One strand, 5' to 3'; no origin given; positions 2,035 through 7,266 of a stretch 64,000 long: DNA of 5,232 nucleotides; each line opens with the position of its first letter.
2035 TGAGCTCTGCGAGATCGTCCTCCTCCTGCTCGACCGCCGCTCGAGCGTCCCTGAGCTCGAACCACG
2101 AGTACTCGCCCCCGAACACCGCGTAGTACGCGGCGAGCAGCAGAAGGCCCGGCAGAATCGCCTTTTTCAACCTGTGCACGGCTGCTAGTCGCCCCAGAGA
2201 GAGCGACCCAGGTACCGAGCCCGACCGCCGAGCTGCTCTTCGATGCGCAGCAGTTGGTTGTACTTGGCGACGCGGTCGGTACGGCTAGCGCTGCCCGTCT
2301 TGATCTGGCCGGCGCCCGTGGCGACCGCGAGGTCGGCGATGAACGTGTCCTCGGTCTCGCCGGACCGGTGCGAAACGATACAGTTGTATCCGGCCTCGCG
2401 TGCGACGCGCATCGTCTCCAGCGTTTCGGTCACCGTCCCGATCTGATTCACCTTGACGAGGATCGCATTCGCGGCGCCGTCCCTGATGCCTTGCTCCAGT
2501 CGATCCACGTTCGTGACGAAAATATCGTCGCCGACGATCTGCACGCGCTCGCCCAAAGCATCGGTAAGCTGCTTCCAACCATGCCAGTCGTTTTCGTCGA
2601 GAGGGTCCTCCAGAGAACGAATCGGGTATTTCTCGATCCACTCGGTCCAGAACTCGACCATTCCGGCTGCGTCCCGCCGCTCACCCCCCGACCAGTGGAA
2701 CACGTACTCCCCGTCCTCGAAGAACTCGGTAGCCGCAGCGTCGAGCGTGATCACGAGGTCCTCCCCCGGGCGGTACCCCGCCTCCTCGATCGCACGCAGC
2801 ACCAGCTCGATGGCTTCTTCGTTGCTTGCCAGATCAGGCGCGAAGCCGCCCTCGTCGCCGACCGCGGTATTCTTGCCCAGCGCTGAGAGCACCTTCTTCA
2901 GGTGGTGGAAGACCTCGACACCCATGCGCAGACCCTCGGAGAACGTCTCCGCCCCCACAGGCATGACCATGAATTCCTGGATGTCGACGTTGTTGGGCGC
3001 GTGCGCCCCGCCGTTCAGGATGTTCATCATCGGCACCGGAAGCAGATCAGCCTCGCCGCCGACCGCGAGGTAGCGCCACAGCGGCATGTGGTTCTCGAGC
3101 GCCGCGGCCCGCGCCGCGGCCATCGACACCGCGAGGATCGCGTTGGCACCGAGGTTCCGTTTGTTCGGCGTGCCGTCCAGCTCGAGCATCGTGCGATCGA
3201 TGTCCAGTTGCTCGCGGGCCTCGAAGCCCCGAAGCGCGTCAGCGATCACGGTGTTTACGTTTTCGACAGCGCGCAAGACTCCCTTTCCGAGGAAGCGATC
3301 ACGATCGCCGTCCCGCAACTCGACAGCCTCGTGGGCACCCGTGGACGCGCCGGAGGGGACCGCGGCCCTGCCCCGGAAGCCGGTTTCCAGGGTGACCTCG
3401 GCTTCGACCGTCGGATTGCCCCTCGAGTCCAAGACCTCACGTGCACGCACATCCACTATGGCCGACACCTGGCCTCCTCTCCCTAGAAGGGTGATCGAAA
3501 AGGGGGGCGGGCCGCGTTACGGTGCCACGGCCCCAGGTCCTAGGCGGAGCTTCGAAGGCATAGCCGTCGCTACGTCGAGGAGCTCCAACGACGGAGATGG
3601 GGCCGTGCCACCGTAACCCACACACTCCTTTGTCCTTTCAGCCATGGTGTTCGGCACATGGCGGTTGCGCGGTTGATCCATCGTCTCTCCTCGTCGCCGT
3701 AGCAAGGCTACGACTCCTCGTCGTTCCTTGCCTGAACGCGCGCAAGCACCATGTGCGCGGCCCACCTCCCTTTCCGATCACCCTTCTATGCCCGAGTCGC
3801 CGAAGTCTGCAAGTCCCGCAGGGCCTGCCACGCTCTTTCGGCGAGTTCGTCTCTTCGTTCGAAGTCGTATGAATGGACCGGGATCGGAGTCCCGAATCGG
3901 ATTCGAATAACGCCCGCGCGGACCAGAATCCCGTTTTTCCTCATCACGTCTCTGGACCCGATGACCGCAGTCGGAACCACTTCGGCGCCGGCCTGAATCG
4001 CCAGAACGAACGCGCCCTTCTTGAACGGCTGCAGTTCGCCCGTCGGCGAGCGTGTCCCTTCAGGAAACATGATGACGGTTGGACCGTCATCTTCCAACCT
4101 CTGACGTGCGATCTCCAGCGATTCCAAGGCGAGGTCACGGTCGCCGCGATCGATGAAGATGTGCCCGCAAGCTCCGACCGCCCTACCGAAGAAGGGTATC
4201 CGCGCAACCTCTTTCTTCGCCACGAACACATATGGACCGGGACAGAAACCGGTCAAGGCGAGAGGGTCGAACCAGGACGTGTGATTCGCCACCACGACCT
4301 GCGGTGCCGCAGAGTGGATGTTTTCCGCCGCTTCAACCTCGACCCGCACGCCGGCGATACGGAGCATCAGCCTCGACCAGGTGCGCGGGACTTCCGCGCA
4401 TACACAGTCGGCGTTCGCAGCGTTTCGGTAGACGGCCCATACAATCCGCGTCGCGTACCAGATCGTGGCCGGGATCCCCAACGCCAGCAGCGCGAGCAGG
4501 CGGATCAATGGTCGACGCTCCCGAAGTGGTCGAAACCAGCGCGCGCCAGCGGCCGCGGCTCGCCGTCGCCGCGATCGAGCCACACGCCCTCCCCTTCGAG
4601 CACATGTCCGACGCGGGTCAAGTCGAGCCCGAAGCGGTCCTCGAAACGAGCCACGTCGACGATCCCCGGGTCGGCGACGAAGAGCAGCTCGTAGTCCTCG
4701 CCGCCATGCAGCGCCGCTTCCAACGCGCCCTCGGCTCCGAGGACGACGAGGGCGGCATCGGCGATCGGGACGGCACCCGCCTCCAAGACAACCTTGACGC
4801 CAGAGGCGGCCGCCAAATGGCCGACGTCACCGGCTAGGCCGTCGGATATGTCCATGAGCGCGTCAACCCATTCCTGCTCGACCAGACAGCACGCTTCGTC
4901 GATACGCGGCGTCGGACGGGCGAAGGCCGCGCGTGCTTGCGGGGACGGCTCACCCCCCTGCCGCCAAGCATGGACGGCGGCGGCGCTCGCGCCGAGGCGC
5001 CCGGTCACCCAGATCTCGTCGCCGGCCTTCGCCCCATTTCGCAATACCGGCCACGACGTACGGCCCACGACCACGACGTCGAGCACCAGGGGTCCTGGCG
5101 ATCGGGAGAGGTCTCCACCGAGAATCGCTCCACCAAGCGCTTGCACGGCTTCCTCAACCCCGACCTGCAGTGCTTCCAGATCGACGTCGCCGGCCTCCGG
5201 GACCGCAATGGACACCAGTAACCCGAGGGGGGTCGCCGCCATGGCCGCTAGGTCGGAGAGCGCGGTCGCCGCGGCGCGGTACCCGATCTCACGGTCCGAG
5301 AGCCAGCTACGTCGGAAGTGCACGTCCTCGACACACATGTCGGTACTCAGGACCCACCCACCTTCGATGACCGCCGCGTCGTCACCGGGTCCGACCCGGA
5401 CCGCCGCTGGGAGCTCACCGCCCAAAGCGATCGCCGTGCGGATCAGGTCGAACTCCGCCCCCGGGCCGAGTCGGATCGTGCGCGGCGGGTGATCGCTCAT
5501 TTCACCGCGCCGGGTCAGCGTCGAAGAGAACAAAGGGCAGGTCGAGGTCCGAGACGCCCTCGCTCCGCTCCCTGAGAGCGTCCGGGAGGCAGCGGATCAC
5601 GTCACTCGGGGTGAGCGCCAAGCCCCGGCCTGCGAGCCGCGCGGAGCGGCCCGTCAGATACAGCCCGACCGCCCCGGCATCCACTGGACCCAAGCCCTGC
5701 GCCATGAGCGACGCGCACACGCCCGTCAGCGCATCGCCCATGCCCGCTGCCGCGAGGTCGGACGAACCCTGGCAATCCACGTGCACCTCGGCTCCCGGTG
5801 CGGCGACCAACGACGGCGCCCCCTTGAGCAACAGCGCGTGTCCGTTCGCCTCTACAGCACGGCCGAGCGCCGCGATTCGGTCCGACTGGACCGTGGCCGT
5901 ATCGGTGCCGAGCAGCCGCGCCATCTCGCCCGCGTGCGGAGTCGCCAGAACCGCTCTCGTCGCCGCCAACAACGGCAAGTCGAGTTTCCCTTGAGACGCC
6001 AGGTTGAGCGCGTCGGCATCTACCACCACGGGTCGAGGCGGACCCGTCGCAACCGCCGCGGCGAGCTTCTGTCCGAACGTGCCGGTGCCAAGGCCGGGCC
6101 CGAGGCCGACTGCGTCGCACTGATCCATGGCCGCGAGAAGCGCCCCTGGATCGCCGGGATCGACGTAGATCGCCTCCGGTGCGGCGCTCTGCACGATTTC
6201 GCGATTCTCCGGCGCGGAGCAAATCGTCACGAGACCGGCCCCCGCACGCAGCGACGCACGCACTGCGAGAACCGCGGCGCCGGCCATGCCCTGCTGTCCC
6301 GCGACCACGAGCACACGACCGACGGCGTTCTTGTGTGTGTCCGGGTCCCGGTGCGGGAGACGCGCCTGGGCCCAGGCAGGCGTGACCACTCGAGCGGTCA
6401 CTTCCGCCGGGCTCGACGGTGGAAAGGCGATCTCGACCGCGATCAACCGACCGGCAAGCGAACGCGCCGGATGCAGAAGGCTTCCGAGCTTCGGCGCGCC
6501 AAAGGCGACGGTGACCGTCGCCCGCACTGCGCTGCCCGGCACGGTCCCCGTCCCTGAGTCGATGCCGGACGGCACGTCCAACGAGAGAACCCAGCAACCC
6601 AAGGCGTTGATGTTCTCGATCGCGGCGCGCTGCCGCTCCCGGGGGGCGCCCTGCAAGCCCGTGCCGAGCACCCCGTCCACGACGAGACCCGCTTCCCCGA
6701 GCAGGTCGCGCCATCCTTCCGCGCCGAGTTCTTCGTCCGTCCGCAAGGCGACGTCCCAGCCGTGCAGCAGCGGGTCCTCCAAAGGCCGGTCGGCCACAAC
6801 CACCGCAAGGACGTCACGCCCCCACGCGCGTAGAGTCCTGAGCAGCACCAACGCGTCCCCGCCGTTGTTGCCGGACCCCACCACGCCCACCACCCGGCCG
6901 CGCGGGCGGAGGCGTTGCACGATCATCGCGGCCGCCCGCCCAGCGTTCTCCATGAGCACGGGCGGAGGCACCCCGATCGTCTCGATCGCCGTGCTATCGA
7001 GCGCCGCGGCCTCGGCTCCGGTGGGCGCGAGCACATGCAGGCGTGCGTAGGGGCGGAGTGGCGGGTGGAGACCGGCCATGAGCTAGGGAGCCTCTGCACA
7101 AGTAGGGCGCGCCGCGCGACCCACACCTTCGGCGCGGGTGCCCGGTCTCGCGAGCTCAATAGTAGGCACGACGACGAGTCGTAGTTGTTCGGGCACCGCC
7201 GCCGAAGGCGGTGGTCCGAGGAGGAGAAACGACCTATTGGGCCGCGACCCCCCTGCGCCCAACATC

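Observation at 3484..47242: Eight copies of a mosaic, TIR-bounded intergenic repeat family in 64 kb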

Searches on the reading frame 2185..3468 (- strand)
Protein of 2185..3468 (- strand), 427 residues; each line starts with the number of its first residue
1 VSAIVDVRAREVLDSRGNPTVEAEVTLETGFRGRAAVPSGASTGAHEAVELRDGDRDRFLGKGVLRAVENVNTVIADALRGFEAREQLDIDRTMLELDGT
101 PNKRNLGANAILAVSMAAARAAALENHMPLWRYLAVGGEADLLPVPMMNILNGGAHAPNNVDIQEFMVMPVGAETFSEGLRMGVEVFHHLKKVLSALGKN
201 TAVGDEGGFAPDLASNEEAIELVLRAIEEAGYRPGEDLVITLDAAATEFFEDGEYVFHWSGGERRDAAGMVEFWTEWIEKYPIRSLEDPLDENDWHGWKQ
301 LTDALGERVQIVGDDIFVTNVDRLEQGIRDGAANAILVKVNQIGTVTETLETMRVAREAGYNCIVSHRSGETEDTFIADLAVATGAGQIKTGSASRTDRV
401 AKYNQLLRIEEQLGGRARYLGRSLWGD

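Call 28: search_protein_families(library=pfam, proteins=[window:2185-3468:-])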
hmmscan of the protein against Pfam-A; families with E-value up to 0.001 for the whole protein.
window:2185-3468:- (427 aa): 4 families
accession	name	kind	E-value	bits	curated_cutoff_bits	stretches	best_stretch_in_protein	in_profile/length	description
PF00113.28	Enolase_C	-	7.4e-125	416.6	21.5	1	142-423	3-291/296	Enolase, C-terminal TIM barrel domain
PF03952.21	Enolase_N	-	1.1e-58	197.5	35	1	4-134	1-131/131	Enolase, N-terminal domain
PF13378.12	MR_MLE_C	-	1.3e-09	38.5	29.4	1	275-386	64-171/219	Enolase C-terminal domain-like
PF07476.17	MAAL_C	-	0.00031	20.4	27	1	299-389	130-221/249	Methylaspartate ammonia-lyase C-terminus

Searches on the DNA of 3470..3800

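Call 22: search_rna_families(source=window, start=3470, end=3800, threshold=evalue, max_evalue=5)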
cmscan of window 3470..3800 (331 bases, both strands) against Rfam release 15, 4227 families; matches with E-value up to 5: 2.
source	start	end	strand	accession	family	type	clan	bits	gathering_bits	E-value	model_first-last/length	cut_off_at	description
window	3481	3642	+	RF04119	MIR1858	Gene; miRNA;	-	17.5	137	1.7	1-197/197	no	MIR1858 microRNA precursor family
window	3485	3546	+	RF02151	MIMT1_1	Gene; lncRNA;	-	12.6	45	4.5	26-88/88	no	MER1 repeat containing imprinted transcript 1 conserved region 1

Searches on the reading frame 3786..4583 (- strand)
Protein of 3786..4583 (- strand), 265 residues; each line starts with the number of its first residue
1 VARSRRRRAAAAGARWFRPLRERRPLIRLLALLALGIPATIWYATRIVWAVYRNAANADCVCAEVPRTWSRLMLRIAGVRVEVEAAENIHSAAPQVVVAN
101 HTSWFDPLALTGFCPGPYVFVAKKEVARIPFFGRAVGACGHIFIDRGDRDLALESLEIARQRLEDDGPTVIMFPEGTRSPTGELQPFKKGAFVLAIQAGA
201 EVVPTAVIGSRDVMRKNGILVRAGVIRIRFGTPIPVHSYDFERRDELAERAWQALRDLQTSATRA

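Call 28: search_protein_families(library=pfam, proteins=[window:3786-4583:-])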
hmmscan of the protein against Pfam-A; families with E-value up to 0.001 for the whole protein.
window:3786-4583:- (265 aa): 1 family
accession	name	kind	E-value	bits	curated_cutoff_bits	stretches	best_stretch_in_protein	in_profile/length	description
PF01553.26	Acyltransferase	-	5.2e-35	120.6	23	1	80-207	1-131/132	Acyltransferase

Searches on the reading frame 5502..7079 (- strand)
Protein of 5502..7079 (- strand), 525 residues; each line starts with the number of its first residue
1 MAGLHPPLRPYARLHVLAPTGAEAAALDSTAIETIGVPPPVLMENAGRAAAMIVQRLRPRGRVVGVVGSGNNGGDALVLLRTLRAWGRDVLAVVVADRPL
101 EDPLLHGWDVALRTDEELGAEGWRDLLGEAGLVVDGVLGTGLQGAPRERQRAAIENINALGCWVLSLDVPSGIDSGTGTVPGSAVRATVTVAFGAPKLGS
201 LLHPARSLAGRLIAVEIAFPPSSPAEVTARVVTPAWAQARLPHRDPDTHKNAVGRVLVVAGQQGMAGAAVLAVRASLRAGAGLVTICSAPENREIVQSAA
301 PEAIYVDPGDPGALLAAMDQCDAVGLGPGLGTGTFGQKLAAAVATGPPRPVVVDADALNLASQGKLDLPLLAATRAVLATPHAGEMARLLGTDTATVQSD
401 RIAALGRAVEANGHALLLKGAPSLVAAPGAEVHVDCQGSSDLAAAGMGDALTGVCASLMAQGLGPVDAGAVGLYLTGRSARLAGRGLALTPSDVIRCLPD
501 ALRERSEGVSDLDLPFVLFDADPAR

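Call 28: search_protein_families(library=pfam, proteins=[window:5502-7079:-])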
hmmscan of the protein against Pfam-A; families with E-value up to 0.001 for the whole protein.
window:5502-7079:- (525 aa): 2 families
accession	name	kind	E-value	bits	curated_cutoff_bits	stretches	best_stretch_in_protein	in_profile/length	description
PF01256.23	Carb_kinase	-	2.8e-38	132.2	27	1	256-484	1-224/242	NAD(P)H-hydrate dehydratase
PF03853.21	YjeF_N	-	4e-37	128.2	24.9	1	41-199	3-169/169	YjeF-related protein N-terminus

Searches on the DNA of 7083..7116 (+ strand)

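Call 101: search_dna_similar(query=window:7083-7116:+, collection=plasmids, mode=distant, max_evalue=10, max_rows=12)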
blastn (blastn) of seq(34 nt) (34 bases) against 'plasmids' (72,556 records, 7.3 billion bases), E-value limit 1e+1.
Records with a match: 9; places in all: 9; records where one place covers at least 80% of the query: 1.
Best place of each record, by identity: 95-99% 6; 90-95% 2; 80-90% 1.
By first word of the organism name: Caballeronia 6; Nocardia 1; Neorhizobium 1; Deinococcus 1.
By predicted mobility (MOB-suite, as given by PLSDB): non-mobilizable 6; mobilizable 3.
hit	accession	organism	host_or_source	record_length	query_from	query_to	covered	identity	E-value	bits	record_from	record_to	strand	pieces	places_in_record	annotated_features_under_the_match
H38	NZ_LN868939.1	Nocardia farcinica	not known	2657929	6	34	85%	86.7%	3e+0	34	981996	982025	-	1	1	none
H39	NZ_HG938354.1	Neorhizobium galegae bv. orientalis str. HAMBI 540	Galega orientalis root nodule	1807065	5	28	71%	91.7%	9e-1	36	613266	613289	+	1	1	record has no annotation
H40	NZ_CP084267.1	Caballeronia sp. Lep1P3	Leptoglossus zonatus,Cell culture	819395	12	34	68%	95.7%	3e-1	38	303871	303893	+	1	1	MFS transporter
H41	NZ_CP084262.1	Caballeronia sp. SL2Y3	Jalysus wickhami,Cell culture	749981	12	34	68%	95.7%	3e-1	38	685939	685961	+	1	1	MFS transporter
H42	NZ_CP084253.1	Caballeronia sp. Sq4a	Anasa tristis,Cell culture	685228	12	34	68%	95.7%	3e-1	38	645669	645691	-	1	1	MFS transporter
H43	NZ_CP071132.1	Caballeronia sp. M1242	Homo sapiens,ETA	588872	12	34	68%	95.7%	3e-1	38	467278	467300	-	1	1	MFS transporter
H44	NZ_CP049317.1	Caballeronia sp. SBC2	whole organism,soil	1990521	12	34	68%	95.7%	3e-1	38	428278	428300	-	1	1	none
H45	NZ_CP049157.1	Caballeronia sp. SBC1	whole organism,soil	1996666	12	34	68%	95.7%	3e-1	38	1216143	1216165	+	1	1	none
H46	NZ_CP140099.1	Deinococcus sp. AB2017081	pure culture,soil near an iron factory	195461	11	33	68%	91.3%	3e+0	34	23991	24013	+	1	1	ATP-binding cassette domain-containing protein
